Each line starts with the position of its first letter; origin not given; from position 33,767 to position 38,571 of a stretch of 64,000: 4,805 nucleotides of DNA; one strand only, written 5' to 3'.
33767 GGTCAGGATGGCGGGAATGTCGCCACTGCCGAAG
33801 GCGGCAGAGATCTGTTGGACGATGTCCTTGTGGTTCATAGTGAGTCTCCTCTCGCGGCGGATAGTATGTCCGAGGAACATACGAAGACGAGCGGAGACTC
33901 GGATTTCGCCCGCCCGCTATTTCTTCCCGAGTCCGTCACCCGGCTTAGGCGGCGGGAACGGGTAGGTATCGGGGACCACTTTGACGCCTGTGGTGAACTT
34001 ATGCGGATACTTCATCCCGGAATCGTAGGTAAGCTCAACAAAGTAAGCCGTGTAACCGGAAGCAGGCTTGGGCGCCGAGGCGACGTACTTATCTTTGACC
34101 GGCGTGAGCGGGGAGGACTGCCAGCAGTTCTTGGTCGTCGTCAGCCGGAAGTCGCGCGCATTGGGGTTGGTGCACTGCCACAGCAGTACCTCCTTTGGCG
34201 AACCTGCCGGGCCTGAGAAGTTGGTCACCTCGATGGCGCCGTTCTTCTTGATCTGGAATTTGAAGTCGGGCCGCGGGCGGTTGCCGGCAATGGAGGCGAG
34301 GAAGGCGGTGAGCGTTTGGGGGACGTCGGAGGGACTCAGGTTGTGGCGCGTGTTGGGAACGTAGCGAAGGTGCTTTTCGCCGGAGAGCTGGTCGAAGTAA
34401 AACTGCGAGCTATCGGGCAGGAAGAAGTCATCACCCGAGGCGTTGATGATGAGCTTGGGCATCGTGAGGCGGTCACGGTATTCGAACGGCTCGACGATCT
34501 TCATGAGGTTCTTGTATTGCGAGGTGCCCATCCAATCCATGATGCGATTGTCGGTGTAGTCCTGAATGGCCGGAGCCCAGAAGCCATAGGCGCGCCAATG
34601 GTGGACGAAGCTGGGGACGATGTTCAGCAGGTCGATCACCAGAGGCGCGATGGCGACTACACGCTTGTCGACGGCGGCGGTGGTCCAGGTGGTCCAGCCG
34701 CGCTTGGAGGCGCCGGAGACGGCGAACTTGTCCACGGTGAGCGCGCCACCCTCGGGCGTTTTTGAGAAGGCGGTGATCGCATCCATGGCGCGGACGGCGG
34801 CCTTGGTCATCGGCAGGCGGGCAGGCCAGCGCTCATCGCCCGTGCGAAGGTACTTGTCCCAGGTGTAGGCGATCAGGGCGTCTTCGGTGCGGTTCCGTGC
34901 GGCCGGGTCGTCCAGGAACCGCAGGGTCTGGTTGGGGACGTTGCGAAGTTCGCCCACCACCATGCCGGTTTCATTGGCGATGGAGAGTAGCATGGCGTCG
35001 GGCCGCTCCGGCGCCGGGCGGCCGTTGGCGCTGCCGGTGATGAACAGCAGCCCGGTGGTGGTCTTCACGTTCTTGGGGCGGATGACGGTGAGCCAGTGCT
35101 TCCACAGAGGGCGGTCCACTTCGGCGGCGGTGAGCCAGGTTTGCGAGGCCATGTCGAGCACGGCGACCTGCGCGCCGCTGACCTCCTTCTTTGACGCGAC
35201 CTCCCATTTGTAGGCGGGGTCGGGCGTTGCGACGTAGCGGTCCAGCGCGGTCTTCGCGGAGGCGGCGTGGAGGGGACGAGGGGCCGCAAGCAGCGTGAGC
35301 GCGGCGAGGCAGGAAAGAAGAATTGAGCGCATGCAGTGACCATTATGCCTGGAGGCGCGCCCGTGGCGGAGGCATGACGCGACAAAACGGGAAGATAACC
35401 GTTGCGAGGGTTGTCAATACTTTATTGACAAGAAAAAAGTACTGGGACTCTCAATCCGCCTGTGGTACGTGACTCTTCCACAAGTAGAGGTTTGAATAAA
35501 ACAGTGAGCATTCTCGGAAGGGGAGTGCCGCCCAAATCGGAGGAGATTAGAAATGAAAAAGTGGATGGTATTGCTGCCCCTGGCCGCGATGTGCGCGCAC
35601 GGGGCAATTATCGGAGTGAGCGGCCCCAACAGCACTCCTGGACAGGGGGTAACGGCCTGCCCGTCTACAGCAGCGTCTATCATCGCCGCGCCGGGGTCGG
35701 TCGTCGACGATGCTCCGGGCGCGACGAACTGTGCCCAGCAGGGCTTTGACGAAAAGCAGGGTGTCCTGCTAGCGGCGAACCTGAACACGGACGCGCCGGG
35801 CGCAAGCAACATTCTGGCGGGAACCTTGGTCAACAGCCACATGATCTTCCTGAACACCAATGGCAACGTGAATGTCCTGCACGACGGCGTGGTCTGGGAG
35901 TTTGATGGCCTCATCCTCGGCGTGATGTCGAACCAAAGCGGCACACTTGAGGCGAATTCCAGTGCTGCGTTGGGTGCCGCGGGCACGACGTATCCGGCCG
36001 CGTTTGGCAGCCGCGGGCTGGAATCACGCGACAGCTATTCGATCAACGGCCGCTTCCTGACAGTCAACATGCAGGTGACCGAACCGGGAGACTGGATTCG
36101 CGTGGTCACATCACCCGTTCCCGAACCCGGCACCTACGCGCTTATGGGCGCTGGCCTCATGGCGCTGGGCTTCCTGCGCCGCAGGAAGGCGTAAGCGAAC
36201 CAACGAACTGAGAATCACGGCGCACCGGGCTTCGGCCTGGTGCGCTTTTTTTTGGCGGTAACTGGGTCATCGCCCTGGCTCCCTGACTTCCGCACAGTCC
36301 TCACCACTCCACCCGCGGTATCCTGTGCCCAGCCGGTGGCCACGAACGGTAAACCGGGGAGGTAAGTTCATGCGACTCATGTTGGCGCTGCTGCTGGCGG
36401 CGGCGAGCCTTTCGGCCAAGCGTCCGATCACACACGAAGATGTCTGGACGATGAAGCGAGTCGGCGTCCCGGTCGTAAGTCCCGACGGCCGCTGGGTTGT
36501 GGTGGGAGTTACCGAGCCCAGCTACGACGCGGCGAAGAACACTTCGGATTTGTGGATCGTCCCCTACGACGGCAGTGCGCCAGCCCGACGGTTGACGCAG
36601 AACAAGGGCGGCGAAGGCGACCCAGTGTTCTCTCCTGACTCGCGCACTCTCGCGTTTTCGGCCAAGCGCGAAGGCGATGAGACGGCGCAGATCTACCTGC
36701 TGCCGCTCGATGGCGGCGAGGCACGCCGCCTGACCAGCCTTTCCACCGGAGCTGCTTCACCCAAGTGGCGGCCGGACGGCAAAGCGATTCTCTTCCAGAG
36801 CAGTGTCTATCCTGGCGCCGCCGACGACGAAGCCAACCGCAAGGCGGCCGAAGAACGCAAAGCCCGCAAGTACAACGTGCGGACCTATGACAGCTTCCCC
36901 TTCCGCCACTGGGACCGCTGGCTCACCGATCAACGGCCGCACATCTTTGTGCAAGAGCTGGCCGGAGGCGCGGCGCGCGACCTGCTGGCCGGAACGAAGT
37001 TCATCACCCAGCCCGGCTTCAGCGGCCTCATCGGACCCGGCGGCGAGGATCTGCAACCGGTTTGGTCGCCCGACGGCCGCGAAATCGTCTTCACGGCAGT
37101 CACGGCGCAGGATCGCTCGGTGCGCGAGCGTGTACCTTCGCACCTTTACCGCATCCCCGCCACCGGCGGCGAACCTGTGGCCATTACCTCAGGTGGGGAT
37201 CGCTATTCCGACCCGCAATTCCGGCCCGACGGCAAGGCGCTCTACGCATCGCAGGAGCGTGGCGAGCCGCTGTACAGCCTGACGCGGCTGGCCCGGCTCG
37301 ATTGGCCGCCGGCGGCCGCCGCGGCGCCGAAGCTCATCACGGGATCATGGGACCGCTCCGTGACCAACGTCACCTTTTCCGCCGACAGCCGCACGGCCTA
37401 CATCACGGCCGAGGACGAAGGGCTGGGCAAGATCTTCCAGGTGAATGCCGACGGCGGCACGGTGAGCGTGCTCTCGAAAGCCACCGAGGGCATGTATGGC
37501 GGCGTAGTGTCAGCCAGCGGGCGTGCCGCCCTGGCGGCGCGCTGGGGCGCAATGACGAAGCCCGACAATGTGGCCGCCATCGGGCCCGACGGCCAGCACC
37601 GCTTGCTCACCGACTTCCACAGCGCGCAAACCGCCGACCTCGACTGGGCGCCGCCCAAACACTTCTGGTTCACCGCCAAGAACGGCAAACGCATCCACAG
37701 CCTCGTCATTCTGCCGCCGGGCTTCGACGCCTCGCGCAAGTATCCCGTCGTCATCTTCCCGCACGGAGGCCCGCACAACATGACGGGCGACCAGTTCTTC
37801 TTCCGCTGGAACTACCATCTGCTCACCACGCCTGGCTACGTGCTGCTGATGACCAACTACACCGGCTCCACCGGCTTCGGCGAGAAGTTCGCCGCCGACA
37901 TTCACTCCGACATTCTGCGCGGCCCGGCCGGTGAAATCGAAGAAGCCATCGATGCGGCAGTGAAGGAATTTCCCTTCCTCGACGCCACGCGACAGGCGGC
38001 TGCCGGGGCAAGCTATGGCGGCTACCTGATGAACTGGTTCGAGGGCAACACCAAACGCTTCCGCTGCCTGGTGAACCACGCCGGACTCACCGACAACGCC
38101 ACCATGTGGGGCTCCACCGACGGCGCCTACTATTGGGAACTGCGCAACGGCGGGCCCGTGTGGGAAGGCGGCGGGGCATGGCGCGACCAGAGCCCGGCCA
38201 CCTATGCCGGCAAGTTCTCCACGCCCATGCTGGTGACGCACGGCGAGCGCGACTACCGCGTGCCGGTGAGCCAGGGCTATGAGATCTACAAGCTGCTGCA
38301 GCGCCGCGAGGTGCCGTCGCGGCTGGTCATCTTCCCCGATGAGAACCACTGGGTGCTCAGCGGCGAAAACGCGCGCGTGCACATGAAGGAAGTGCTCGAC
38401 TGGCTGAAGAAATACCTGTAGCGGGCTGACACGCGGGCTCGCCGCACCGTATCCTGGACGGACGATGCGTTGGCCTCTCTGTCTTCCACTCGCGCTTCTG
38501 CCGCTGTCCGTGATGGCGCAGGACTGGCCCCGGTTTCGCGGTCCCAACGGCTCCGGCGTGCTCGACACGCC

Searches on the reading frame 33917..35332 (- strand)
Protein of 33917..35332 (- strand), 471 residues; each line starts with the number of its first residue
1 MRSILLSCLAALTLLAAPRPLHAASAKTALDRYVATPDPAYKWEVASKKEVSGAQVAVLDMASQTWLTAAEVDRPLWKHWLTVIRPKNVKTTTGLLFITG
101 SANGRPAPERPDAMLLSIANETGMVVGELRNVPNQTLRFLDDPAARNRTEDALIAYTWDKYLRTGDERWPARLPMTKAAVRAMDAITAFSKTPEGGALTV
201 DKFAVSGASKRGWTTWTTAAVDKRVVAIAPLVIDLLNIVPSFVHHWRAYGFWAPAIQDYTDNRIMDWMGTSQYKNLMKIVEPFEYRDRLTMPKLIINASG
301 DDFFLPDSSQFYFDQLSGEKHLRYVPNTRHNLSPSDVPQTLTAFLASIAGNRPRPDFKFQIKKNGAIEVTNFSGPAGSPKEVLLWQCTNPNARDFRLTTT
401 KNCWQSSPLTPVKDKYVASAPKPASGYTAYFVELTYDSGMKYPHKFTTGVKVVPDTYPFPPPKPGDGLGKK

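Call 55: search_protein_families(library=pfam, proteins=[window:33917-35332:-], max_evalue=0.00001)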
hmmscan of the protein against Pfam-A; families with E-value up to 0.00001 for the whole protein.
window:33917-35332:- (471 aa): 1 family
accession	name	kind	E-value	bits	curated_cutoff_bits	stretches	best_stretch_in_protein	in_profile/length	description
PF10142.15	PhoPQ_related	-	1.1e-124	416.4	20.3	1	30-396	1-367/367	PhoPQ-activated pathogenicity-related protein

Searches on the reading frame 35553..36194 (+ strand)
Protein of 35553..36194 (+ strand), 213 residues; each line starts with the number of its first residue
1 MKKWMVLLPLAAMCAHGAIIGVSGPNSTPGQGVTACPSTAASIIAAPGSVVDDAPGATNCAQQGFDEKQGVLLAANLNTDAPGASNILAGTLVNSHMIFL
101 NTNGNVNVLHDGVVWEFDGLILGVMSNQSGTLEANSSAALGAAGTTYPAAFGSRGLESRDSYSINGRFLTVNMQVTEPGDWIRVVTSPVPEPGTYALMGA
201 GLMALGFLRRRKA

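Call 55: search_protein_families(library=pfam, proteins=[window:35553-36194:+], max_evalue=0.00001)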
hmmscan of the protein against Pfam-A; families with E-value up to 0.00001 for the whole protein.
window:35553-36194:+ (213 aa): 1 family
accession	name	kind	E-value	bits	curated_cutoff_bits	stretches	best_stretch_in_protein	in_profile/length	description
PF07589.16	PEP-CTERM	-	3.4e-07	30.5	20.7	1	188-210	1-24/24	PEP-CTERM motif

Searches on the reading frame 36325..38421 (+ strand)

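Call 7: search_protein_families(library=pfam, proteins=[window:36325-38421:+])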
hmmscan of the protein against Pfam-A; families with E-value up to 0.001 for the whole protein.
window:36325-38421:+ (698 aa): 5 families
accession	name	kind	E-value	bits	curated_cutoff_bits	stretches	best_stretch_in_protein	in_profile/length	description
PF00326.27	Peptidase_S9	-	6.8e-45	153.6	22.6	1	493-698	3-210/213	Prolyl oligopeptidase family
PF07676.18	PD40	-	5.8e-19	68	20.9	1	88-124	2-37/38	WD40-like Beta Propeller Repeat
PF20434.5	BD-FAE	-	6e-07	29.6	26.8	1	470-657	10-214/215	BD-FAE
PF00561.26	Abhydrolase_1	-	4.9e-05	23.5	25.8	0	618-678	185-241/245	alpha/beta hydrolase fold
PF02129.25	Peptidase_S15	-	0.00031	21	23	0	618-670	208-256/262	X-Pro dipeptidyl-peptidase (S15 family)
